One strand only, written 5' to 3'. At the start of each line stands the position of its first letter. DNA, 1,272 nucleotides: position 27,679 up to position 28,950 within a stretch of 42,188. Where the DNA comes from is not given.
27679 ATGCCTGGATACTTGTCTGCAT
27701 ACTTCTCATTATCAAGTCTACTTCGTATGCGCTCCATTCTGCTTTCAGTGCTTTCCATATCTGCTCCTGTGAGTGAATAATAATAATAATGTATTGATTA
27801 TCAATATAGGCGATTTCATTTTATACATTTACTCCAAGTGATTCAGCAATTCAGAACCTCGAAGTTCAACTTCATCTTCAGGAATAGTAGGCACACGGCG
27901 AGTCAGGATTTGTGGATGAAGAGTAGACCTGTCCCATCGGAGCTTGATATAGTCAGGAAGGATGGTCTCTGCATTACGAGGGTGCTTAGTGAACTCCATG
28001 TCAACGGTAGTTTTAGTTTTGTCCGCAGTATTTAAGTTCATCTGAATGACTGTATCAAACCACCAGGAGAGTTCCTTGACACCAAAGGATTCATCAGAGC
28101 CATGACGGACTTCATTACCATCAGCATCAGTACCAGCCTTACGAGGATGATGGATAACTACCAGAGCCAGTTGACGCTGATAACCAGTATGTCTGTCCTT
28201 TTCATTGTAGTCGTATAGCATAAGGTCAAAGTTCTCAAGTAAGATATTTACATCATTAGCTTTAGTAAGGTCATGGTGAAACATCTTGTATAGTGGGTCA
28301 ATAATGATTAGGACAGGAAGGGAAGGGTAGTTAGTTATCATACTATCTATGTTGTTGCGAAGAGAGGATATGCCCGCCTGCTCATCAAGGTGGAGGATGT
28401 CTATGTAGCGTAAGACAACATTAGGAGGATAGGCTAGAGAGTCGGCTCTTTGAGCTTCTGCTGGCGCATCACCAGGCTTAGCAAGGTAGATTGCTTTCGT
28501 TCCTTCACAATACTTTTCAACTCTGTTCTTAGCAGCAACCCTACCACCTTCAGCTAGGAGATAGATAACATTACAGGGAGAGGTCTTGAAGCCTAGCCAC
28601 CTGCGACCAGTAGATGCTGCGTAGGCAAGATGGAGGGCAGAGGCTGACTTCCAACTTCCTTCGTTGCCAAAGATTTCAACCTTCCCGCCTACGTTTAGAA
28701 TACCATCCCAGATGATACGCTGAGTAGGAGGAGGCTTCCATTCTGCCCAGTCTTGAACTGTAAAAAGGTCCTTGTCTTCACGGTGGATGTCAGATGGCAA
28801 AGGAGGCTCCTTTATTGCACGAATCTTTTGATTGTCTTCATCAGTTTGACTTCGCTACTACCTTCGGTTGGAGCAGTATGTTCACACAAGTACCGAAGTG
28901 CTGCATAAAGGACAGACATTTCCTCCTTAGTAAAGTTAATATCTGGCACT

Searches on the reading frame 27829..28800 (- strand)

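Call 49: search_protein_families(library=phrogs, proteins=[window:27829-28800:-], max_evalue=0.001)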
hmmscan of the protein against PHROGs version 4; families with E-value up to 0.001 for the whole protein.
window:27829-28800:- (323 aa): 6 families
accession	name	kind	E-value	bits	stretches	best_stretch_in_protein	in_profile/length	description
phrog_3123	-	unknown function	6.8e-15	55.6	1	30-263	333-545/583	-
phrog_906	-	DNA, RNA and nucleotide metabolism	8.7e-15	55.5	1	16-288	505-738/872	DNA polymerase/primase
phrog_1284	-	unknown function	3.1e-12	47.5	1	34-264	31-231/306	-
phrog_2597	-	DNA, RNA and nucleotide metabolism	3.2e-07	30.2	0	27-96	356-425/747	DNA primase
phrog_6012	-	DNA, RNA and nucleotide metabolism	1.6e-05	25.4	1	30-91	136-204/447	DNA helicase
phrog_2850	-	unknown function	0.00014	21.9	1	43-94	163-213/465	-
